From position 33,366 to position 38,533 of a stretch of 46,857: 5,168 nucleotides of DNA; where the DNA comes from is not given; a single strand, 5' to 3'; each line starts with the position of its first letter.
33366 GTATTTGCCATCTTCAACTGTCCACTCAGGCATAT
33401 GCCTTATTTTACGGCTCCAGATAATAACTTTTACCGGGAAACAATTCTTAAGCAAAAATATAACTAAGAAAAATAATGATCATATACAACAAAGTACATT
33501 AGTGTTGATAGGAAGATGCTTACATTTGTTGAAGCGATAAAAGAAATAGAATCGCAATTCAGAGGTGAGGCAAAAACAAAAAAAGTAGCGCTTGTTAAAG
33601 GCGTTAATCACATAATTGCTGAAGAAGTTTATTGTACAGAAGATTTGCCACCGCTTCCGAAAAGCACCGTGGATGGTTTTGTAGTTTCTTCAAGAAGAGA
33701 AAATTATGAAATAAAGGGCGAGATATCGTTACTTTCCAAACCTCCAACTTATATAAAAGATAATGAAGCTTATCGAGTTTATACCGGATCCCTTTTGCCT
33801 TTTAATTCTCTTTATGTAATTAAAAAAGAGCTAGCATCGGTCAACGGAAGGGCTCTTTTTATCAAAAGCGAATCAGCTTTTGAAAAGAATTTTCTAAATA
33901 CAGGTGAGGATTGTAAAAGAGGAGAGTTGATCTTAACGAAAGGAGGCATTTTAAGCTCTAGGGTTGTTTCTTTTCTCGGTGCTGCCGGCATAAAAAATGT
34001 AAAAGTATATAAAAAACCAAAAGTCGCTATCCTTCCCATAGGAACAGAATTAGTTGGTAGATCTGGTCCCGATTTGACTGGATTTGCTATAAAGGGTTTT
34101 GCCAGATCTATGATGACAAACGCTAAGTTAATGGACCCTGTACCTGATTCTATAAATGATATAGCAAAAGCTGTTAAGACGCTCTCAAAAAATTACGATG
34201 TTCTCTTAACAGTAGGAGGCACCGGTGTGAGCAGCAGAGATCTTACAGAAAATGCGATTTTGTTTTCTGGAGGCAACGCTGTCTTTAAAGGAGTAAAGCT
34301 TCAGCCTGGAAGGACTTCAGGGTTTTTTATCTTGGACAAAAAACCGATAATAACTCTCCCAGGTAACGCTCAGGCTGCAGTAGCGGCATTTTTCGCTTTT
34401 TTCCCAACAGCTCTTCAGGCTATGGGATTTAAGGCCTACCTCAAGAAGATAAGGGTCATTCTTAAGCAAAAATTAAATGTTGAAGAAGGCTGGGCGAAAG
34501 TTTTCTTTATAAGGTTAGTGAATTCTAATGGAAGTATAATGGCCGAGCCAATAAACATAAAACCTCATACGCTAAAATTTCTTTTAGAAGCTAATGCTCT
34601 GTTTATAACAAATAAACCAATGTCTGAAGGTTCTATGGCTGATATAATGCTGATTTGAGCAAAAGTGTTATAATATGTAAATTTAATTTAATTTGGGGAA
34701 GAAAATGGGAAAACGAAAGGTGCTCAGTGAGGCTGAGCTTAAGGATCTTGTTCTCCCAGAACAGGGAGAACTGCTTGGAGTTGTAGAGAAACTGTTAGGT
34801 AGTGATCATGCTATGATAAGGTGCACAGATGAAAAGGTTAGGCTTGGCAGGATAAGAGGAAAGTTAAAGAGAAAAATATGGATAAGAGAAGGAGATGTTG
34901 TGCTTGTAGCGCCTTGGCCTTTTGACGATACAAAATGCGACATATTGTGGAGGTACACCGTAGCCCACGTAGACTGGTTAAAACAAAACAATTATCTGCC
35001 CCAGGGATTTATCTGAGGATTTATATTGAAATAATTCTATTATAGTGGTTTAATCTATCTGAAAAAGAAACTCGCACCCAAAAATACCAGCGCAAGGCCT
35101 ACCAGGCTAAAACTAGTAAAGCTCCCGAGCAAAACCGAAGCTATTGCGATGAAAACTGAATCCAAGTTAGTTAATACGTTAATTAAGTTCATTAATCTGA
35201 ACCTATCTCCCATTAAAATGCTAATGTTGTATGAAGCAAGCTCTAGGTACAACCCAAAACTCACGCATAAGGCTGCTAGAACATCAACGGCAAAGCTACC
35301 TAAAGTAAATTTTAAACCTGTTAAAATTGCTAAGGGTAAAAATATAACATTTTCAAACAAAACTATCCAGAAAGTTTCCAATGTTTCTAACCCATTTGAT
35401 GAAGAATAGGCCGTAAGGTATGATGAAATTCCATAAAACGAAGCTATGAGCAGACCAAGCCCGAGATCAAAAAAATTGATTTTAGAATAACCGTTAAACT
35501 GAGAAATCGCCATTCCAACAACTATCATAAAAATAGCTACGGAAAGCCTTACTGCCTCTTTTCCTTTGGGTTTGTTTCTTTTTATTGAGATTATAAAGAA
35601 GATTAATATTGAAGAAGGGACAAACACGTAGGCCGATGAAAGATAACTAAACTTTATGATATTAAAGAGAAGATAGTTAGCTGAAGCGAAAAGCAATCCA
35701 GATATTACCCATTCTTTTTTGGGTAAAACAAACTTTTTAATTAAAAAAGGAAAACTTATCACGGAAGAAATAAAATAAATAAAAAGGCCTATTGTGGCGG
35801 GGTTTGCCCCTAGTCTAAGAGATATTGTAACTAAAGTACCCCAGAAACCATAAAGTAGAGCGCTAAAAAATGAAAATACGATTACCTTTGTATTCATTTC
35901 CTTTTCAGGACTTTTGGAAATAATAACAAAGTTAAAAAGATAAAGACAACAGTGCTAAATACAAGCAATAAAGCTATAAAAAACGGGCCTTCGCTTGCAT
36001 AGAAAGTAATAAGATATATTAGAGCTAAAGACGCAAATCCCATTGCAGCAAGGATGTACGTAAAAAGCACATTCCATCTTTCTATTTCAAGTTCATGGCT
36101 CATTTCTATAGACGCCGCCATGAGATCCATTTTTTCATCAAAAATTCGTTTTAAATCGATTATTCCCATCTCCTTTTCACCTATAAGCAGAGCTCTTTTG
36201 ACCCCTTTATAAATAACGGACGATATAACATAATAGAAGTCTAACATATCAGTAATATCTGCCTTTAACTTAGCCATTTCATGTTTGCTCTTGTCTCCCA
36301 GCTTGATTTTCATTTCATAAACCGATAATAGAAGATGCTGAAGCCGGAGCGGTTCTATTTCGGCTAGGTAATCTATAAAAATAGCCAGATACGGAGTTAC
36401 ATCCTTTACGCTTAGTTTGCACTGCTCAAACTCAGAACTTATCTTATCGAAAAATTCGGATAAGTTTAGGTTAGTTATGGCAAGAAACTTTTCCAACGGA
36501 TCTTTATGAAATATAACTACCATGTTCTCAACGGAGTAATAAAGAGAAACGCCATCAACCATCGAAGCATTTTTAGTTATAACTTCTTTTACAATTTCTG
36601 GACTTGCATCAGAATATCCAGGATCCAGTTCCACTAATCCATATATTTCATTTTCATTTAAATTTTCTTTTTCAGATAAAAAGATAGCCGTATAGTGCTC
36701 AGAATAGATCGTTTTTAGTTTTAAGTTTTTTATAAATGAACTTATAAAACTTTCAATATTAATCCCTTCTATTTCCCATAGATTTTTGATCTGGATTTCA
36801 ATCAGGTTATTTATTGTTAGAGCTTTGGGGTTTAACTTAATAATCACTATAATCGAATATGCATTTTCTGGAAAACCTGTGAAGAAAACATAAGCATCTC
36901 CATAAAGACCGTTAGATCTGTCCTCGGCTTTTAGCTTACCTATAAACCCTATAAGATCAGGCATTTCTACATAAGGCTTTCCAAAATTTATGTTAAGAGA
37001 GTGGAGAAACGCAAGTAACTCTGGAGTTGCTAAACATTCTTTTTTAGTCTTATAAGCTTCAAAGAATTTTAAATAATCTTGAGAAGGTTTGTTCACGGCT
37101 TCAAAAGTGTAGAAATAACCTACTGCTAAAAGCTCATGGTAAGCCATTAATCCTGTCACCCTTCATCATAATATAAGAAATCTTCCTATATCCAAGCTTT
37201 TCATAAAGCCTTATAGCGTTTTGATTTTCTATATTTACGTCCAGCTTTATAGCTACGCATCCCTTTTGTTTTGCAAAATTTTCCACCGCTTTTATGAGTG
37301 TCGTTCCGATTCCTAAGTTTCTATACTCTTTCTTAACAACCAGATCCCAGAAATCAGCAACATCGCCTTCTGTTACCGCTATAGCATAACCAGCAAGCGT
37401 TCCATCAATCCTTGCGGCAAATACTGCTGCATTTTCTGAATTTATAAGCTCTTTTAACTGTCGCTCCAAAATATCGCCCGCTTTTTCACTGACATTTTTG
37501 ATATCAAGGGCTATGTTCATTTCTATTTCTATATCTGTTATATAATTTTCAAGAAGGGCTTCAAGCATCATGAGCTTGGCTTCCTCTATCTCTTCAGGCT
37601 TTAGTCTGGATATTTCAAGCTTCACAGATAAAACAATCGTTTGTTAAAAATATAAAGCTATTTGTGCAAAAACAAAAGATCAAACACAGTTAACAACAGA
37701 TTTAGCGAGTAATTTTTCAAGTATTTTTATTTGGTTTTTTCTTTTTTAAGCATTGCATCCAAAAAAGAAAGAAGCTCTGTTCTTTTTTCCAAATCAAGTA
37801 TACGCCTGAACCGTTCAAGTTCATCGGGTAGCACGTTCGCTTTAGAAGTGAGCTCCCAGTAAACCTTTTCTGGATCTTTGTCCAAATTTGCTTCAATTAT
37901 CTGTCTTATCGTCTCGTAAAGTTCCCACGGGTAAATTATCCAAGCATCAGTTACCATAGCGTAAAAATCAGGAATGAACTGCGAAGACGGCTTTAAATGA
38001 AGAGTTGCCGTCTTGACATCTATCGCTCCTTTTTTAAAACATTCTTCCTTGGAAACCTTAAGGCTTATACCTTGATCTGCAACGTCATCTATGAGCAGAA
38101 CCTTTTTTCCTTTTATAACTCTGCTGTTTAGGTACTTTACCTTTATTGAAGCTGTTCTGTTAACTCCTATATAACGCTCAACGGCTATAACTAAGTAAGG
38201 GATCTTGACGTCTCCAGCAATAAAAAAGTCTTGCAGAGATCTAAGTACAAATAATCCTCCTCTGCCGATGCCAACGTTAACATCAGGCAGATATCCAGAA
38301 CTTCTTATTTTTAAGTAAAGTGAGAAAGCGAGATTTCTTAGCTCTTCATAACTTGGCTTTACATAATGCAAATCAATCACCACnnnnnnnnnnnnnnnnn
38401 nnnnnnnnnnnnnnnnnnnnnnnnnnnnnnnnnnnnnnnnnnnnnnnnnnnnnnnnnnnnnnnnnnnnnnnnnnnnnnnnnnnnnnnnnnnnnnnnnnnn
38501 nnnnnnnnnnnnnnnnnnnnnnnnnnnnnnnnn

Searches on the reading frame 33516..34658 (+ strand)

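Call 11: search_protein_families(library=pfam, proteins=[window:33516-34658:+], max_evalue=0.001)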
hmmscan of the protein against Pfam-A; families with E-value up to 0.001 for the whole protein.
window:33516-34658:+ (380 aa): 2 families
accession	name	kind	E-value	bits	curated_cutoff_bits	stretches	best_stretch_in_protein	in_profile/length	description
PF03453.22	MoeA_N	-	2.9e-20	73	30.8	1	3-158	2-160/160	MoeA N-terminal region (domain I and II)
PF00994.29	MoCF_biosynth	-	1.3e-19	70.8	26.6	1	171-297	1-140/144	Probable molybdopterin binding domain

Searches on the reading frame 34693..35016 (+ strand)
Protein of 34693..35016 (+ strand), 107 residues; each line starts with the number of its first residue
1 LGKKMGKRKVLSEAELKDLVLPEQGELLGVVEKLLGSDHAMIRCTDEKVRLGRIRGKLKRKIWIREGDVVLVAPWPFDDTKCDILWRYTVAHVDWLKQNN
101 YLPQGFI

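Call 11: search_protein_families(library=pfam, proteins=[window:34693-35016:+], max_evalue=0.001)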
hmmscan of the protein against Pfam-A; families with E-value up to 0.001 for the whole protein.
window:34693-35016:+ (107 aa): 1 family
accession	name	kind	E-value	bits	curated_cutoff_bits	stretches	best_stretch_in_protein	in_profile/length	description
PF01176.25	eIF-1a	-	5.5e-23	80.8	30.2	1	25-87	1-64/64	Translation initiation factor 1A / IF-1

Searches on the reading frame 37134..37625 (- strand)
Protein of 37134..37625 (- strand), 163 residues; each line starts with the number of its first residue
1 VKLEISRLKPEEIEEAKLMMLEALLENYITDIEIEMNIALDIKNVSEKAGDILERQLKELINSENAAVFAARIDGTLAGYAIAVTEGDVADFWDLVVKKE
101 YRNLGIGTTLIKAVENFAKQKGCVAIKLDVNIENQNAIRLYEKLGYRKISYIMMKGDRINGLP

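Call 11: search_protein_families(library=pfam, proteins=[window:37134-37625:-], max_evalue=0.001)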
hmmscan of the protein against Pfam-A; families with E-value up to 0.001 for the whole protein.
window:37134-37625:- (163 aa): 8 families
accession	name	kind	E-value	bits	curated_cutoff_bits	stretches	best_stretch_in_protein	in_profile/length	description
PF00583.31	Acetyltransf_1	-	1.1e-21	77.7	20.7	1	58-146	22-116/116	Acetyltransferase (GNAT) family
PF13508.13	Acetyltransf_7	-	3.7e-16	59.7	27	1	65-147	2-83/84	Acetyltransferase (GNAT) domain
PF13673.13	Acetyltransf_10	-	1.4e-15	57.8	23.6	1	52-150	17-111/128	Acetyltransferase (GNAT) domain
PF08445.16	FR47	-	1.1e-08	35.4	22.1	1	92-149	24-80/86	FR47-like protein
PF13420.13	Acetyltransf_4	-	5.6e-08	33.4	24.3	1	41-148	26-136/155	Acetyltransferase (GNAT) domain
PF13480.13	Acetyltransf_6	-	4.8e-05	24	22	1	50-123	56-129/143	Acetyltransferase (GNAT) domain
PF13302.13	Acetyltransf_3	-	0.0007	20.7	25.4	1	69-147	56-138/138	Acetyltransferase (GNAT) domain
PF17013.11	Acetyltransf_15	-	0.00076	19.4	35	0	84-154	67-144/210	Putative acetyl-transferase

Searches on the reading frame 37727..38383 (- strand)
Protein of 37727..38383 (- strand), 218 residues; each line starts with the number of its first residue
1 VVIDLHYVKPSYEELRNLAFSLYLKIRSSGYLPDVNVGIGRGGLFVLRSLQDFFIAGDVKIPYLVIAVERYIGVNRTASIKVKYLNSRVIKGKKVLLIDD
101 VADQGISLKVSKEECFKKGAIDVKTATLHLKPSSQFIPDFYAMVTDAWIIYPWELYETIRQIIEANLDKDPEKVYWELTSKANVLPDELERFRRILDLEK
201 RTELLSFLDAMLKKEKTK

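Call 32: search_protein_families(library=pfam, proteins=[window:37727-38383:-], max_evalue=0.01)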
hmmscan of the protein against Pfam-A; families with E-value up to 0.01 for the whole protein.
window:37727-38383:- (218 aa): 1 family
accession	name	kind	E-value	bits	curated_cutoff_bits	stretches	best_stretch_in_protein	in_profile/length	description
PF00156.33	Pribosyltran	-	4.8e-14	52.4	26.3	1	14-153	14-151/158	Phosphoribosyl transferase domain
